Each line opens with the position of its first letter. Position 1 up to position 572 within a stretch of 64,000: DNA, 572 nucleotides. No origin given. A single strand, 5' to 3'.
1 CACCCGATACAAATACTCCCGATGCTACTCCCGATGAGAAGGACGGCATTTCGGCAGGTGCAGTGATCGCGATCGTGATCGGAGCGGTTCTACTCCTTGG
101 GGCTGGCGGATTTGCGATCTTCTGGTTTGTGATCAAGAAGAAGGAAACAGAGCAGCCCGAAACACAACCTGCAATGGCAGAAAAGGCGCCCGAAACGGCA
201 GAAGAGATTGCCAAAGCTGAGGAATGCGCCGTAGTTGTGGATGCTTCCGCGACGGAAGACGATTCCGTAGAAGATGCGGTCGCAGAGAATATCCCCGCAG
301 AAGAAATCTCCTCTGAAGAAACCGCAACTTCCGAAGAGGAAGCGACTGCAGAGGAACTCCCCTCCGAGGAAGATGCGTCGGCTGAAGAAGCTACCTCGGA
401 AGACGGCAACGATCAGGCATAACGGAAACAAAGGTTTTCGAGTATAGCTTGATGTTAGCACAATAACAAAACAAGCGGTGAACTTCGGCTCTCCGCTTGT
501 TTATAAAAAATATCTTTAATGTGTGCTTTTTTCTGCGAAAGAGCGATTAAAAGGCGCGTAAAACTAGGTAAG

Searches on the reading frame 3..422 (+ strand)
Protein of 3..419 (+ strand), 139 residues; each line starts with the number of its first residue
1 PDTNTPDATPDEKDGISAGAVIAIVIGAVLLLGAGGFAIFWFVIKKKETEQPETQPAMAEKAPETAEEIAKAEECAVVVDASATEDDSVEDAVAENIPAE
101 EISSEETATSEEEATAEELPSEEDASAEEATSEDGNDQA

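Call 3: search_protein_families(library=pfam, proteins=[window:63-422:+], max_evalue=0.1)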
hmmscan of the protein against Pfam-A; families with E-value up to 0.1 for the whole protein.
window:63-422:+ (119 aa): 3 families
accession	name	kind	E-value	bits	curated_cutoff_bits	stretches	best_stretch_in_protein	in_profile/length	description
PF13273.12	DUF4064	-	0.019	15.6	32.1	1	4-49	9-56/102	Protein of unknown function (DUF4064)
PF14544.11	DUF4443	-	0.021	15.2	27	1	16-73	32-93/100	Domain of unknown function (DUF4443)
PF11832.13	DUF3352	-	0.035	13.1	26.8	1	4-46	1-45/536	Protein of unknown function (DUF3352)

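Call 4: search_protein_families(library=ncbifam, proteins=[window:63-422:+], max_evalue=0.1)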
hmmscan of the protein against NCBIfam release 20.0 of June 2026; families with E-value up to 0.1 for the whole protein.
window:63-422:+ (119 aa): 6 families
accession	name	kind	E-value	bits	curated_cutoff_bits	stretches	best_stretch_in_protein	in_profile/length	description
NF033761.1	gliding_GltJ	equivalog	0.00011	21.5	450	1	1-103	373-468/671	adventurous gliding motility protein GltJ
NF041023.1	PP0621_fam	subfamily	0.0018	18.5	45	1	9-62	3-55/71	PP0621 family protein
NF033483.0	PknB_PASTA_kin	equivalog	0.0041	16.2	450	1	4-87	337-419/563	Stk1 family PASTA domain-containing Ser/Thr kinase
NF004285.1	PRK05696.1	equivalog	0.006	16.4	179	1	1-45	21-63/171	flagellar basal body-associated protein FliL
NF037978.1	T2SS_GspB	equivalog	0.011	16.1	100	1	6-102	15-95/179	type II secretion system assembly factor GspB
NF009420.1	PRK12785.1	equivalog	0.053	13.3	197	1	2-35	22-54/161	flagellar basal body-associated protein FliL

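Call 62: find_related_loci(query=window:3-419:+, collection=metagenome_contigs, flank=8000)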
Query seq(139 aa) (139 aa) in metagenome_contigs; peptide patterns used: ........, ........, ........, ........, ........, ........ (x = any residue, [..] = any of these).
492 stretches matched a pattern; 32 encode a relative of the query (tblastn E <= 1e-3); 32 distinct loci.
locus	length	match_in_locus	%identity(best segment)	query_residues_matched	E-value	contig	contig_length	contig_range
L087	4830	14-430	97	1-139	8e-81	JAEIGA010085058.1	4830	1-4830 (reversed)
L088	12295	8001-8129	65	9-51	2e-15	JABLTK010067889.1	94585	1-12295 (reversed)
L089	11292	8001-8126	57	10-51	1e-13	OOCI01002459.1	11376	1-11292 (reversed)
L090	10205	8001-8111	70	11-47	5e-13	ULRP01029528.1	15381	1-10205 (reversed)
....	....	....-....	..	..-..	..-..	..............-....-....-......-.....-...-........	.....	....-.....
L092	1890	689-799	70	11-47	1e-12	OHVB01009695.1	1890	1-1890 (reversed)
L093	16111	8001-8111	62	12-48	2e-12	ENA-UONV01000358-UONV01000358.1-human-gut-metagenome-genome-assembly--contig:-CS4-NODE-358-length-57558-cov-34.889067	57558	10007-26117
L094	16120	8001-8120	63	12-48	3e-12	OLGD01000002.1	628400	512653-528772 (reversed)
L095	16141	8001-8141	54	1-47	3e-12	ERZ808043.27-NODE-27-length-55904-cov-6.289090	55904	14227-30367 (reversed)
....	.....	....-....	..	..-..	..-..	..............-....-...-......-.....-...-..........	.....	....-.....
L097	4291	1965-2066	65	14-47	5e-12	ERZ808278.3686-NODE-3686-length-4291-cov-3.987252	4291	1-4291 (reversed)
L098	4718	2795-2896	65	15-48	6e-12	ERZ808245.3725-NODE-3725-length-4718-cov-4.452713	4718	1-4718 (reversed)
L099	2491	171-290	63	12-48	1e-11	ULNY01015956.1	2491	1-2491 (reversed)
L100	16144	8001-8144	54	1-48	2e-12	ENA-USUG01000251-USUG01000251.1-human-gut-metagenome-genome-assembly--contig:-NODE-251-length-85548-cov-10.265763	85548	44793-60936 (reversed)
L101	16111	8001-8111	57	11-47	5e-11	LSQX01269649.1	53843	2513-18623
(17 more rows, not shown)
